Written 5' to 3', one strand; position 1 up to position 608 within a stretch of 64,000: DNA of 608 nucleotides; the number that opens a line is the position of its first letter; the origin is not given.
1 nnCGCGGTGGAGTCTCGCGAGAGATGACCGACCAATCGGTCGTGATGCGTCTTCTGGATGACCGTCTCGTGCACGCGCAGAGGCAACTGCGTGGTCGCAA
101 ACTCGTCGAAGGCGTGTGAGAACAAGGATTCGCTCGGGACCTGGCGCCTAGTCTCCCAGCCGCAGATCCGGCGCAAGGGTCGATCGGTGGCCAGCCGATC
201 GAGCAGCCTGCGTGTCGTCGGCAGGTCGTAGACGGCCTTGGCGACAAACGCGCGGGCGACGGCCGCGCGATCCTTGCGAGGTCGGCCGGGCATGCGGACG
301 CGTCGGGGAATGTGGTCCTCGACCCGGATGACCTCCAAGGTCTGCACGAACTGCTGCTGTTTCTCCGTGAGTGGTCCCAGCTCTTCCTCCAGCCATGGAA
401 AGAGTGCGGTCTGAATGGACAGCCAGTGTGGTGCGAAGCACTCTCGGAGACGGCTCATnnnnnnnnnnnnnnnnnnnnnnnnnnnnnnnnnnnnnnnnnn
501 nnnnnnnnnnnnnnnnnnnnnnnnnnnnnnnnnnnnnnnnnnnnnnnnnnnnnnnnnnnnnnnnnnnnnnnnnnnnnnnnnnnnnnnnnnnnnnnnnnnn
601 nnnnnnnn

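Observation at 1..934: DUF6788 zinc-finger-like gene set divergently to an IS transposase, with a palindrome between the two starts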

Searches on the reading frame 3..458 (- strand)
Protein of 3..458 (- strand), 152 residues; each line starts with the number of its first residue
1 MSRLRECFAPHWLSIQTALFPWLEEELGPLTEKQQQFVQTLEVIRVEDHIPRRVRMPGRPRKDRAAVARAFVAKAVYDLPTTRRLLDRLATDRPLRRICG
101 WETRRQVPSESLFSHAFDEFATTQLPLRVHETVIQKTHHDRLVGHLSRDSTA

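Call 3: search_protein_families(library=pfam, proteins=[window:3-458:-], max_evalue=0.01)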
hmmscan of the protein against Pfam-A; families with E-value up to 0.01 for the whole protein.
window:3-458:- (152 aa): 1 family
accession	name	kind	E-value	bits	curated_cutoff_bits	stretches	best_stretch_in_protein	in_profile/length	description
PF05598.16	DUF772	-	2.5e-11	43.9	23.1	1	58-122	1-66/74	Transposase domain (DUF772)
